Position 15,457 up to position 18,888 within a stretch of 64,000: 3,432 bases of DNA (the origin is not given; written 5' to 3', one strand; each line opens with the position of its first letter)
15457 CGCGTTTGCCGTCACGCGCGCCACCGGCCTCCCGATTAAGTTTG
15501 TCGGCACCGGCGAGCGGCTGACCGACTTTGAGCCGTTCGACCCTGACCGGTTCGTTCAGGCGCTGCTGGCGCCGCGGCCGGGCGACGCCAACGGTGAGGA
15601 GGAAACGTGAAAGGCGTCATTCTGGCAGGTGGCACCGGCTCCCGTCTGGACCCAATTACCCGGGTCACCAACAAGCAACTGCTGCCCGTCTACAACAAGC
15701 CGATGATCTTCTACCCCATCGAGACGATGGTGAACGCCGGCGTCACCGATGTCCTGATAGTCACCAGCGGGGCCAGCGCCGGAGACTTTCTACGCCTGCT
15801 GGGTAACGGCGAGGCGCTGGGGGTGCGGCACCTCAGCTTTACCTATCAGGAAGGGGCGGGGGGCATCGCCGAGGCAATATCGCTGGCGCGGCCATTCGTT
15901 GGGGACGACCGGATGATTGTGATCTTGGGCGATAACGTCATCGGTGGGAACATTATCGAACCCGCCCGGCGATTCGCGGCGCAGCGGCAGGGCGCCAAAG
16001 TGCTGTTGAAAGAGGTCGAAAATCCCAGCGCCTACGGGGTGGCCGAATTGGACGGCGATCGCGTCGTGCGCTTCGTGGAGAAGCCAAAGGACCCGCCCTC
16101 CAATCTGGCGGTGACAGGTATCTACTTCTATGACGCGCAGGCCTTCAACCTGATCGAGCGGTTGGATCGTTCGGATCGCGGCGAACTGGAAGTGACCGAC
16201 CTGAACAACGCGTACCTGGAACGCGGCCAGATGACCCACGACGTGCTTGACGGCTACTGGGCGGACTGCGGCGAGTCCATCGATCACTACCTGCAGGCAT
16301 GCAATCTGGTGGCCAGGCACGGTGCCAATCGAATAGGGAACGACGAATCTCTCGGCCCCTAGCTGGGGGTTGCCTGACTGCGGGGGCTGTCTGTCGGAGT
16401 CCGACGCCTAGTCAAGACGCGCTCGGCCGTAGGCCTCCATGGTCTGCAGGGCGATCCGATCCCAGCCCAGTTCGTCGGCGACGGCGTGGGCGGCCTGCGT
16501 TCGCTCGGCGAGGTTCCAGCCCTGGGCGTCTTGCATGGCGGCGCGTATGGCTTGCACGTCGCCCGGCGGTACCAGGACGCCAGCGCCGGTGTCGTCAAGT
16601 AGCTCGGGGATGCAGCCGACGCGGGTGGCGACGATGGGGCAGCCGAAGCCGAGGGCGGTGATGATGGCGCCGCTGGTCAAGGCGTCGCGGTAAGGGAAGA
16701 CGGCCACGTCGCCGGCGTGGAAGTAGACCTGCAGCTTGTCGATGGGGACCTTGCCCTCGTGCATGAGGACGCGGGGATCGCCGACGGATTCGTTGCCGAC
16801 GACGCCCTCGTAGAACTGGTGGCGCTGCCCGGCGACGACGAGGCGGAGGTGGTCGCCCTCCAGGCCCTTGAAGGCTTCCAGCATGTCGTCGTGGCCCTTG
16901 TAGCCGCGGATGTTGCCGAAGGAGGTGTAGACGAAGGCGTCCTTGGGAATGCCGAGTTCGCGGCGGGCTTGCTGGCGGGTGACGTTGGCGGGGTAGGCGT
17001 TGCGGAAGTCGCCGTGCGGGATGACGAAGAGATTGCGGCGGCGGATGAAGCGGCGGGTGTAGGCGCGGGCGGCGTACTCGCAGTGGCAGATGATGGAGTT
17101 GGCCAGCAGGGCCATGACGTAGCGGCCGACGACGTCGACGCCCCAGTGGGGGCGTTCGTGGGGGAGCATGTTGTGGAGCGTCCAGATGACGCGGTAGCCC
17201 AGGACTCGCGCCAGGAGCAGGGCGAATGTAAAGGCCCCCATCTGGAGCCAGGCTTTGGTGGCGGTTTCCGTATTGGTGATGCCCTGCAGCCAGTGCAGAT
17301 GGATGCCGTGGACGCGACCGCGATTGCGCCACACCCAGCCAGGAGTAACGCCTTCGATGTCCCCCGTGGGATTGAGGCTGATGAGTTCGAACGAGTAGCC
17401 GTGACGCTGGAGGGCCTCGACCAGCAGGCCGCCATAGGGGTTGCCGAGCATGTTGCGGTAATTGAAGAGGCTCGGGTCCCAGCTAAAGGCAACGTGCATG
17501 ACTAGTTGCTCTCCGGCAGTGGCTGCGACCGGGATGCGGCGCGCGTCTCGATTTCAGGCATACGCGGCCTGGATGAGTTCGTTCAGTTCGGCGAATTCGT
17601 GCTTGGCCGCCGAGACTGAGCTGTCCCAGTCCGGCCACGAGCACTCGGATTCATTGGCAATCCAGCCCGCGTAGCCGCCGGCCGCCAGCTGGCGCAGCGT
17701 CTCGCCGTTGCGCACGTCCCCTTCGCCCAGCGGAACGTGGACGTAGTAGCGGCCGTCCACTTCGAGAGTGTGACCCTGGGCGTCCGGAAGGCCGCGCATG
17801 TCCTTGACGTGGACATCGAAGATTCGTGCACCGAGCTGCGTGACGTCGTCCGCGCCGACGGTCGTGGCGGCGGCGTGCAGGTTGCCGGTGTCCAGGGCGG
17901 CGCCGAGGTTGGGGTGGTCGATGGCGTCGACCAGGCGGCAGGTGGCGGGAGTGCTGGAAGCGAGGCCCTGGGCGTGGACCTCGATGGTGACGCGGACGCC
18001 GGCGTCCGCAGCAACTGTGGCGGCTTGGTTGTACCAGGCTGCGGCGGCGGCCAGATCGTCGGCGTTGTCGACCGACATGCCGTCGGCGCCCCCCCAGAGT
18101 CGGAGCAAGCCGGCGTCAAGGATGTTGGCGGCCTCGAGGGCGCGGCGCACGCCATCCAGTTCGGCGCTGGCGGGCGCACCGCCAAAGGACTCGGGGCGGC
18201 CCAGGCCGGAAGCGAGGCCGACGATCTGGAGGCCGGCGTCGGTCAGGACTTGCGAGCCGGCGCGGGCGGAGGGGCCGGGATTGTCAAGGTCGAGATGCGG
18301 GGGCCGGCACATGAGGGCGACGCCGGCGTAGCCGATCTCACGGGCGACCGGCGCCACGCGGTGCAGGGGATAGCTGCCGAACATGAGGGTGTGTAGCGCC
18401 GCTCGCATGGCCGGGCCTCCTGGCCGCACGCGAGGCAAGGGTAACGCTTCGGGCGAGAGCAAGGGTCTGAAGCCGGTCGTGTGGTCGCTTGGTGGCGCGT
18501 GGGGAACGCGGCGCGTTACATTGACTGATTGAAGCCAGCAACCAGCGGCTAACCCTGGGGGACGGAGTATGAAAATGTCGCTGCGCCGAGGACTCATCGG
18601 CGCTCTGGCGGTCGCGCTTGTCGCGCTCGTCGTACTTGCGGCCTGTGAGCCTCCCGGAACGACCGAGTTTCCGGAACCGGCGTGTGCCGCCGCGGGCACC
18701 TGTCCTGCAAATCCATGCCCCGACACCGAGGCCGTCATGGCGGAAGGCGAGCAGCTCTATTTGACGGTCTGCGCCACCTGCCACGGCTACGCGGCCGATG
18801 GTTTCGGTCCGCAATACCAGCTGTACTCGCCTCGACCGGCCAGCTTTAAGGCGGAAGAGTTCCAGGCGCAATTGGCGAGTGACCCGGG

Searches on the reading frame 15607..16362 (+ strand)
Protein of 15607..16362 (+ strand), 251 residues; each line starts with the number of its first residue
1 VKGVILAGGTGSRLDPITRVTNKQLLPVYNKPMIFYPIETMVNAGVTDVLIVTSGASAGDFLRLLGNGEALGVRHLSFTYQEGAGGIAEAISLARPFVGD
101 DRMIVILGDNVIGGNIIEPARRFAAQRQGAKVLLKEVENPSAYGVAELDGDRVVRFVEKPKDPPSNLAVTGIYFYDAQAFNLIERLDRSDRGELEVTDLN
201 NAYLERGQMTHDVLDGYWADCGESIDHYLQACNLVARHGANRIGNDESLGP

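Call 67: search_protein_families(library=pfam, proteins=[window:15607-16362:+], max_evalue=0.00001)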
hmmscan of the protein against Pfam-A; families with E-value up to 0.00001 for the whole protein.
window:15607-16362:+ (251 aa): 2 families
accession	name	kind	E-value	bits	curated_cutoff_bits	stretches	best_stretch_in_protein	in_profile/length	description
PF00483.29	NTP_transferase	-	2.9e-54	184.7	21.2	1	2-232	1-239/245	Nucleotidyl transferase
PF12804.13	NTP_transf_3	-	1.9e-09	38.3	27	1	3-111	1-97/160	MobA-like NTP transferase domain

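Call 69: search_protein_families(library=ncbifam, proteins=[window:15607-16362:+], max_evalue=0.00001)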
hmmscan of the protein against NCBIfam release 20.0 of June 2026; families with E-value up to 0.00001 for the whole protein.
window:15607-16362:+ (251 aa): 27 families (the best 25 are shown)
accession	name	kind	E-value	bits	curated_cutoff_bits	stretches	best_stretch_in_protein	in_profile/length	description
TIGR01207.1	rmlA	equivalog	5.4e-66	222.6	360.65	1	2-235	1-236/286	glucose-1-phosphate thymidylyltransferase RfbA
TIGR01208.1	rmlA_long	equivalog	1.6e-65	221.3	320.25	1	2-237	1-236/353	glucose-1-phosphate thymidylyltransferase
NF012024.0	PRK15480.1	equivalog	1.9e-53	181.5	588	1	2-236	5-241/292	glucose-1-phosphate thymidylyltransferase RfbA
TIGR03992.1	Arch_glmU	subfamily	1.7e-47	162.2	292.1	1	1-226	1-219/393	bifunctional sugar-1-phosphate nucleotidylyltransferase/acetyltransferase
NF041313.1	UDPGP_AglF_Halo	equivalog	2.2e-37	128.8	400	1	1-224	1-224/234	UTP--glucose-1-phosphate uridylyltransferase AglF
NF041173.1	Sug_nt_acttase_Thmprot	equivalog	1.3e-33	116.5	600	1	1-225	1-218/405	bifunctional sugar-1-phosphate nucleotidylyltransferase/acetyltransferase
TIGR01099.1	galU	equivalog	4.3e-32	111.7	326.8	2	75-228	95-258/261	UTP--glucose-1-phosphate uridylyltransferase GalU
NF052502.1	man1P_GTase_Rv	exception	1e-24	87.1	440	1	2-235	2-231/352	mannose-1-phosphate guanylyltransferase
NF045761.1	NAMPUrTaseMurU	equivalog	1.4e-21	77.4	250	1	1-223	1-216/226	N-acetylmuramate alpha-1-phosphate uridylyltransferase MurU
NF009928.0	PRK13389.1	equivalog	1.5e-21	76.9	548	2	81-233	109-278/302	UTP--glucose-1-phosphate uridylyltransferase GalU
NF007516.0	PRK10122.1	equivalog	8.5e-19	67.8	534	2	81-231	104-272/297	UTP--glucose-1-phosphate uridylyltransferase GalF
TIGR01105.1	galF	equivalog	2.2e-17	63.2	659.2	2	2-55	5-58/297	GalU regulator GalF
TIGR02623.1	G1P_cyt_trans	equivalog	1.2e-13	51.2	300.25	1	94-219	113-230/255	glucose-1-phosphate cytidylyltransferase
TIGR02091.1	glgC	equivalog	4.5e-13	49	424.9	1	108-231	121-255/364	glucose-1-phosphate adenylyltransferase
NF003670.0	PRK05293.1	equivalog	1.2e-12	47.4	470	1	3-231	7-254/382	glucose-1-phosphate adenylyltransferase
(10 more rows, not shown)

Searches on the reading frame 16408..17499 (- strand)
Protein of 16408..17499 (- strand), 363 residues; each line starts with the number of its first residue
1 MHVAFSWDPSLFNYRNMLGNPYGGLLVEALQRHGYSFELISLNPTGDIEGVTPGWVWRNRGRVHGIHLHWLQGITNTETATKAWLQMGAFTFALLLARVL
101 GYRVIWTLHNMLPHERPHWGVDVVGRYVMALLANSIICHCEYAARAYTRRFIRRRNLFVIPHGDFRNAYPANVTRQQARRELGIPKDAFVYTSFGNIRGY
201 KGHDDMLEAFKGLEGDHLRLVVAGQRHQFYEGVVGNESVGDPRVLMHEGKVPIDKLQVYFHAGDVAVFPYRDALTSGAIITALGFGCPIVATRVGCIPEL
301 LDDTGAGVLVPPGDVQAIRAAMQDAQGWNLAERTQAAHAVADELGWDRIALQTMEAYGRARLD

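Call 67: search_protein_families(library=pfam, proteins=[window:16408-17499:-], max_evalue=0.00001)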
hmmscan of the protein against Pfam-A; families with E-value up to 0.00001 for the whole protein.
window:16408-17499:- (363 aa): 3 families
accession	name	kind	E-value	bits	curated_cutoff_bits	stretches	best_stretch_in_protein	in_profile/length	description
PF13692.12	Glyco_trans_1_4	-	1e-17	65.1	27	1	192-323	5-137/142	Glycosyl transferases group 1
PF00534.26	Glycos_transf_1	-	1.7e-16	60.7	26.4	1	175-324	2-154/172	Glycosyl transferases group 1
PF13439.12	Glyco_transf_4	-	2.8e-06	27.9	28.5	1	26-163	11-165/170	Glycosyltransferase Family 4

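Call 69: search_protein_families(library=ncbifam, proteins=[window:16408-17499:-], max_evalue=0.00001)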
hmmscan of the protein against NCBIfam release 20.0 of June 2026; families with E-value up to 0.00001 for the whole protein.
window:16408-17499:- (363 aa): 12 families
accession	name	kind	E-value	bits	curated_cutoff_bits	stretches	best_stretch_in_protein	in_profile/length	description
NF047684.1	TeichurnBiosyTuaC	equivalog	2.9e-13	49.5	550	1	103-332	134-358/391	teichuronic acid biosynthesis protein TuaC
TIGR03449.1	mycothiol_MshA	equivalog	1.1e-11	44.3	462.5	1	159-360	193-403/406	D-inositol-3-phosphate glycosyltransferase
TIGR04063.1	stp3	hypoth_equivalog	1.5e-11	43.8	442.05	1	133-358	158-393/397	TIGR04063 family PEP-CTERM/XrtA system glycosyltransferase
TIGR03088.1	stp2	hypoth_equivalog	1.6e-11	43.9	409.05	1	170-351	176-364/374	TIGR03088 family PEP-CTERM/XrtA system glycosyltransferase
TIGR04047.1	MSMEG_0565_glyc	hypoth_equivalog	2.5e-10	40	259.85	1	156-358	160-372/373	MSMEG_0565 family glycosyltransferase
NF041876.1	EPS_EpsE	equivalog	4.9e-10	39.2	400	1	186-325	212-358/389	exopolysaccharide biosynthesis GT4 family glycosyltransferase EpsE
NF053787.1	GlcN_PG_synth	equivalog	1.1e-08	34.4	480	1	120-358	129-357/361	N-acetylglucosaminyl phosphatidylglycerol synthase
NF012028.0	PRK15484.1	subfamily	6.3e-08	32.1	618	1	136-350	143-368/380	lipopolysaccharide N-acetylglucosaminyltransferase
TIGR03999.1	thiol_BshA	equivalog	1.1e-07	31.1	273.7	1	173-320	184-330/375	N-acetyl-alpha-D-glucosaminyl L-malate synthase BshA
TIGR04157.1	glyco_rSAM_CFB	subfamily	1.2e-07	31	400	1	131-312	168-350/406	TIGR04157 family glycosyltransferase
TIGR02149.1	glgA_Coryne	subfamily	1.8e-06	27.4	302.4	1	170-357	186-387/391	glycogen synthase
NF007640.0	PRK10307.1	subfamily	8.3e-06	24.9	276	0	165-342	205-388/411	WcaI family glycosyltransferase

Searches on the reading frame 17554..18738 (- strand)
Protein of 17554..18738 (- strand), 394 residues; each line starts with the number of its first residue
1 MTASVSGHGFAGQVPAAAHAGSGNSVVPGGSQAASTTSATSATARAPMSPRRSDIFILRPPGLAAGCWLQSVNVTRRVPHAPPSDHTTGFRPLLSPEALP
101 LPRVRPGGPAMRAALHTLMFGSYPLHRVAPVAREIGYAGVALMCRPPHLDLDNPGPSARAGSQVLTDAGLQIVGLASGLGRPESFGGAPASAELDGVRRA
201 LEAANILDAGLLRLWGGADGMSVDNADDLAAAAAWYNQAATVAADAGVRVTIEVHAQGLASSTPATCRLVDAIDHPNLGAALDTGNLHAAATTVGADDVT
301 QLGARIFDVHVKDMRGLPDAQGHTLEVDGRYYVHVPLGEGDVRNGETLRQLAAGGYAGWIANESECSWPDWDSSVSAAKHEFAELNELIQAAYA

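Call 67: search_protein_families(library=pfam, proteins=[window:17554-18738:-], max_evalue=0.00001)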
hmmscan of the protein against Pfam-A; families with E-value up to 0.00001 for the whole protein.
window:17554-18738:- (394 aa): 1 family
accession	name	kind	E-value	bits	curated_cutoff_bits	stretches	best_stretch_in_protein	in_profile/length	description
PF01261.30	AP_endonuc_2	-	2.4e-33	116.3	31.1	1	132-373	4-234/249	Xylose isomerase-like TIM barrel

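Call 69: search_protein_families(library=ncbifam, proteins=[window:17554-18738:-], max_evalue=0.00001)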
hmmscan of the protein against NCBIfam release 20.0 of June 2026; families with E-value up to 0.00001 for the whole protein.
window:17554-18738:- (394 aa): 3 families
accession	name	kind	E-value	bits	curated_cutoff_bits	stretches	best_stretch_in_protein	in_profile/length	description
NF009689.0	PRK13210.1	subfamily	7.1e-08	31.9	200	1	237-380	137-273/286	L-ribulose-5-phosphate 3-epimerase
TIGR04379.1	myo_inos_iolE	equivalog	1.3e-06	28.2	290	1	228-383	127-284/290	myo-inosose-2 dehydratase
TIGR00542.1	hxl6Piso_put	equivalog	3.6e-06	26.5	272.15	1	237-359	136-244/279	L-ribulose-5-phosphate 3-epimerase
